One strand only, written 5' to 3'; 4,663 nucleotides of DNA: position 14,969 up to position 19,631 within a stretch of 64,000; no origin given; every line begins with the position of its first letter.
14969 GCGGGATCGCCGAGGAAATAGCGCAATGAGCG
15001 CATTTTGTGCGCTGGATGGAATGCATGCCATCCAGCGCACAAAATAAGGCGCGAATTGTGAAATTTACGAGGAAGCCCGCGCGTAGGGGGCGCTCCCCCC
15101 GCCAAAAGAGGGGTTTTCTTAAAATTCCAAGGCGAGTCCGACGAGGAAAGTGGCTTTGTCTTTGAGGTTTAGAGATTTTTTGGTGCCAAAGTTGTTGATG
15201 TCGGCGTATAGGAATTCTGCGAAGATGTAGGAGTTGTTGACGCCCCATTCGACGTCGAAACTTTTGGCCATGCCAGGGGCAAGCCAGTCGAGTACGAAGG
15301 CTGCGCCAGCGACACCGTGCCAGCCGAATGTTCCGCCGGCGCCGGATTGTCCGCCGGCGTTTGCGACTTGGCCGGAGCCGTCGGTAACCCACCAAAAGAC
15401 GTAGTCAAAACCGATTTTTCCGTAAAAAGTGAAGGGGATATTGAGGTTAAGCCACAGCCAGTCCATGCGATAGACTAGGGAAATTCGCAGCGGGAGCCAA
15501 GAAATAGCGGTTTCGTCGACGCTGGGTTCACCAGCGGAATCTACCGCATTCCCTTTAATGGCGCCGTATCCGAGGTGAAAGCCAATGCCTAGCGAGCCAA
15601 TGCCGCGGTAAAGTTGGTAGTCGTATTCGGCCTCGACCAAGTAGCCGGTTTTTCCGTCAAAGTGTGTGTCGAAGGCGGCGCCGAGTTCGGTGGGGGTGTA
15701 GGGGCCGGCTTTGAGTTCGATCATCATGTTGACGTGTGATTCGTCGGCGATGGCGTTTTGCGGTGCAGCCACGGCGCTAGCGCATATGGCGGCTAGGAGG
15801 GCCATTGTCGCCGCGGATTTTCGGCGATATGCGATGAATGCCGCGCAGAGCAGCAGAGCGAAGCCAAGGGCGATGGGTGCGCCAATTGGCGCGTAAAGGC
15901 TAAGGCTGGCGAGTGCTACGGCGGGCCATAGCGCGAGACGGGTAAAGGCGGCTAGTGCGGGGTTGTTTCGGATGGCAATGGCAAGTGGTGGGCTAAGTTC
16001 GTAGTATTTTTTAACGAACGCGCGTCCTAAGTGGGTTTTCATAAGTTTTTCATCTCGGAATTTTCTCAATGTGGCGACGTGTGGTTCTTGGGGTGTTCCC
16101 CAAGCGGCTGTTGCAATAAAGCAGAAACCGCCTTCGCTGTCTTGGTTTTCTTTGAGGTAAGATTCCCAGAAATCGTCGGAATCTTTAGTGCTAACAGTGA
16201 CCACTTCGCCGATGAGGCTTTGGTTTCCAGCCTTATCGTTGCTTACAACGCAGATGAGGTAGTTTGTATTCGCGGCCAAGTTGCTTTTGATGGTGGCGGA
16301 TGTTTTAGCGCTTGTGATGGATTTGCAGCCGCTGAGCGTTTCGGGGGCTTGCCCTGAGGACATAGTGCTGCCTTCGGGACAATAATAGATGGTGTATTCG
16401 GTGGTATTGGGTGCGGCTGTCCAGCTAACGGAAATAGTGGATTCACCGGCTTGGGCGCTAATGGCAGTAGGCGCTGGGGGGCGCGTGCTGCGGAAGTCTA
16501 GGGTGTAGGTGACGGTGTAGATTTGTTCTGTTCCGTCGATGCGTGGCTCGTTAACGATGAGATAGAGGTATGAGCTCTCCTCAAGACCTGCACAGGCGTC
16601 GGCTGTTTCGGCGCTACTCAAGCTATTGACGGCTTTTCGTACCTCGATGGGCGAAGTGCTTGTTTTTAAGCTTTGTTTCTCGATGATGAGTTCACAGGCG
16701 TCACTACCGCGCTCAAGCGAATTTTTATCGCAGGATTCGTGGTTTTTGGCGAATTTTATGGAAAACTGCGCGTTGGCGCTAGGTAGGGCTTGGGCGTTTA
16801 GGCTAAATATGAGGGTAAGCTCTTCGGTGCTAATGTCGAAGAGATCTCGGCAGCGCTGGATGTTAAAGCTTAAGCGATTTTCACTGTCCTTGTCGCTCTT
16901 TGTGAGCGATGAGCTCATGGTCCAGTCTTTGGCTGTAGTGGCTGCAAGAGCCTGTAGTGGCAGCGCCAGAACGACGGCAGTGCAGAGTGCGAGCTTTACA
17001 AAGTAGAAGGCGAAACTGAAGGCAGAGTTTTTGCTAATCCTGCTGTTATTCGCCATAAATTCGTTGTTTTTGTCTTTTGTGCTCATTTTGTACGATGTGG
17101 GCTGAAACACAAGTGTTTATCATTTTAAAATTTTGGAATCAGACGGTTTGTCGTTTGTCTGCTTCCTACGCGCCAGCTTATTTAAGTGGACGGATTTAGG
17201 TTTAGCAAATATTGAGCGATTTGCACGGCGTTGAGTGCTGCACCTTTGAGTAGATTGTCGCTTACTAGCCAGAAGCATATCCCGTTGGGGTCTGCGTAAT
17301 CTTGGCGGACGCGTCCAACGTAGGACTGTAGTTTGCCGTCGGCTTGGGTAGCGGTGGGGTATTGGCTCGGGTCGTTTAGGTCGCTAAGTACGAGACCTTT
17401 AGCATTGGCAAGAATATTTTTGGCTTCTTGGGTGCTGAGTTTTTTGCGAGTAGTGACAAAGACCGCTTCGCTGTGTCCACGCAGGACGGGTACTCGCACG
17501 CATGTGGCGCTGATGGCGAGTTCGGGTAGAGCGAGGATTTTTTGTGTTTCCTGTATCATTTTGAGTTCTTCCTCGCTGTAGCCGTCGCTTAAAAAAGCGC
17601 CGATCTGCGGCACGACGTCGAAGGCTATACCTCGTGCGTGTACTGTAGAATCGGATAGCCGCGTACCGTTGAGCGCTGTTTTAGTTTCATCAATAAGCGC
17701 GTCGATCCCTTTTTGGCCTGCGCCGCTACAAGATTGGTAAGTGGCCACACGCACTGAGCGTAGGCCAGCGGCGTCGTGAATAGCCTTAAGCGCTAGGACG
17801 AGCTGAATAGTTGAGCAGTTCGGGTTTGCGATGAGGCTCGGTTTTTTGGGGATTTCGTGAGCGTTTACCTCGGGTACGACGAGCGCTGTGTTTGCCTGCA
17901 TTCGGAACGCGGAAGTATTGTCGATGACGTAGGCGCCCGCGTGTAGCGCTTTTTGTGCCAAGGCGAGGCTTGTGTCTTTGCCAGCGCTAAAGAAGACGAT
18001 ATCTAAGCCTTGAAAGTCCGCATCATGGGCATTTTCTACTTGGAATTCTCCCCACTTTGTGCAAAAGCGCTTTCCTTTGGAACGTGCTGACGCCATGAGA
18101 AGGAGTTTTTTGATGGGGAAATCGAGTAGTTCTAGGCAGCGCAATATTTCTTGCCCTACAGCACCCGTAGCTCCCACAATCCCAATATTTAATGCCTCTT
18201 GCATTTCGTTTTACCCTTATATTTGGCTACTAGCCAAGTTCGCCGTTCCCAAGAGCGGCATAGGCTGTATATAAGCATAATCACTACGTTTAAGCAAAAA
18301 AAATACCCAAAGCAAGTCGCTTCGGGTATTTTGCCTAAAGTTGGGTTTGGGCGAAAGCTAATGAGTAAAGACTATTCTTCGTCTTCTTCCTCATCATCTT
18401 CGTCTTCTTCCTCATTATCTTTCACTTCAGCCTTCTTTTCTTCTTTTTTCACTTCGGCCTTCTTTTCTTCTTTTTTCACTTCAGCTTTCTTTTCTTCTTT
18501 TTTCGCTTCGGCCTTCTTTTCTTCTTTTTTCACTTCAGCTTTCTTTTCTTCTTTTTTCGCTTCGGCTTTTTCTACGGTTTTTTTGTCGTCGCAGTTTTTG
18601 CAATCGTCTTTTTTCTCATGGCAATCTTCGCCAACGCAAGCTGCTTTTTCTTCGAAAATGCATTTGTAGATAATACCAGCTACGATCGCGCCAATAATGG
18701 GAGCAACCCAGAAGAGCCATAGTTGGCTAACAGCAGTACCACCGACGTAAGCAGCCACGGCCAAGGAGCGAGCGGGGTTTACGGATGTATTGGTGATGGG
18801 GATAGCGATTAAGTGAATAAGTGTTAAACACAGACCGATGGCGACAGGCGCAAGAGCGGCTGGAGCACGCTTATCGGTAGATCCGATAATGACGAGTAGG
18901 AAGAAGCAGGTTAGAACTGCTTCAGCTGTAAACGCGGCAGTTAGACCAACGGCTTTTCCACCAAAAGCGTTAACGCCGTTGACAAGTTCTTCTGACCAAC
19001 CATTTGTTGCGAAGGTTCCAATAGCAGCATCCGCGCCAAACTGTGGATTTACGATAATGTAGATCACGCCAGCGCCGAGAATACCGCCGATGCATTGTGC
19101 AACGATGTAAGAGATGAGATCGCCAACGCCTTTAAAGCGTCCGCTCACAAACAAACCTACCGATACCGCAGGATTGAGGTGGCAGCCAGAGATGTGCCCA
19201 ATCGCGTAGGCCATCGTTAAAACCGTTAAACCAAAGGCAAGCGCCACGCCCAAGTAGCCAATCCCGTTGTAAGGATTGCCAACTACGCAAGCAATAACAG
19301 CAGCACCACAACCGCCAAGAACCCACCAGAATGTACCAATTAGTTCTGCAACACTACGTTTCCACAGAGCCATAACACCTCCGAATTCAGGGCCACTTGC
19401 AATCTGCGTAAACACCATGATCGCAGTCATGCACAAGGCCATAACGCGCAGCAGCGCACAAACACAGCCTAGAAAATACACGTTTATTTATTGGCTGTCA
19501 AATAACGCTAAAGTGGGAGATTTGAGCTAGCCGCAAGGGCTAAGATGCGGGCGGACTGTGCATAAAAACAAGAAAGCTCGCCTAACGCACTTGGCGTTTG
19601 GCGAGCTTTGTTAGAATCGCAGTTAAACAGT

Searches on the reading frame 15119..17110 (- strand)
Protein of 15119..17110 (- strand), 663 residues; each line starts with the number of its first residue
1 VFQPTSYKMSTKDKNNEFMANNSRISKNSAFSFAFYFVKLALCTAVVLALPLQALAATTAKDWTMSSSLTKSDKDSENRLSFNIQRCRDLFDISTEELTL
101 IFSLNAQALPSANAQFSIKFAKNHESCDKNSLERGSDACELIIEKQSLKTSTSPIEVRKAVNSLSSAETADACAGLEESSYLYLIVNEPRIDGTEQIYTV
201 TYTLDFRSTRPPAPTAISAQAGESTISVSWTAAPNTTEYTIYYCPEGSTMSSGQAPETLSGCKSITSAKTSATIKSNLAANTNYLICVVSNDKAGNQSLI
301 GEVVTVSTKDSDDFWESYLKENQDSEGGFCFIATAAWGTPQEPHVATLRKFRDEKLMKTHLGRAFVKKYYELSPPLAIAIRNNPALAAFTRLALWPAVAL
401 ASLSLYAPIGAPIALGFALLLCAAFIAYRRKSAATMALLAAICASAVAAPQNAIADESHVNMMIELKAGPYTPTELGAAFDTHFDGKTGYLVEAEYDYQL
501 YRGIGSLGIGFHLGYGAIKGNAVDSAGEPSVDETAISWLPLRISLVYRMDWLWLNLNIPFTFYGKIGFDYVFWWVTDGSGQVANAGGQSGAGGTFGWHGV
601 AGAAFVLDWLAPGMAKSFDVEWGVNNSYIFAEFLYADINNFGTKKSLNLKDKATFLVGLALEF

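Call 15: search_protein_families(library=pfam, proteins=[window:15119-17110:-], max_evalue=0.01)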
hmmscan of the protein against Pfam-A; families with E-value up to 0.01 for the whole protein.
window:15119-17110:- (663 aa): 3 families
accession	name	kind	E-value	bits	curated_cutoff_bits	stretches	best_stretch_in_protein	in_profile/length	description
PF00041.27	fn3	-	3e-08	34.2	25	1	213-297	2-75/84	Fibronectin type III domain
PF16656.11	Pur_ac_phosph_N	-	0.0005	21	30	1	218-293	7-83/93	Purple acid Phosphatase, N-terminal domain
PF10342.15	Kre9_KNH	-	0.0028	18.8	24.6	1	219-294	8-81/94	Kre9/KNH-like N-terminal Ig-like domain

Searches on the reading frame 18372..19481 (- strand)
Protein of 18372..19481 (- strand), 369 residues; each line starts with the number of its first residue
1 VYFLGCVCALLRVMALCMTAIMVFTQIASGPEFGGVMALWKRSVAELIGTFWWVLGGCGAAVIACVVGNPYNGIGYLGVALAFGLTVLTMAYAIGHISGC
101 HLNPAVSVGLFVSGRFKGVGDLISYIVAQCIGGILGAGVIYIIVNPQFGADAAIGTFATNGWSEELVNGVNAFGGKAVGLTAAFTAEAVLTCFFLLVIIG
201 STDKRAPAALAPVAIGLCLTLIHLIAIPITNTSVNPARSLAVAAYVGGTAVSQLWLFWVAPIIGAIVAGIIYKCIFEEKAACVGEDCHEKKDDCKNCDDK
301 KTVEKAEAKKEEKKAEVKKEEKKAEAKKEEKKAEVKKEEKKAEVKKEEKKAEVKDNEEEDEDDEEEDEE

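Call 15: search_protein_families(library=pfam, proteins=[window:18372-19481:-], max_evalue=0.01)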
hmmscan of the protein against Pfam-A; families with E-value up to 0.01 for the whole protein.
window:18372-19481:- (369 aa): 1 family
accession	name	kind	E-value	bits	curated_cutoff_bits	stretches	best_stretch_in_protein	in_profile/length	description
PF00230.25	MIP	-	4.6e-45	154.5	25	1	38-272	6-222/222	Major intrinsic protein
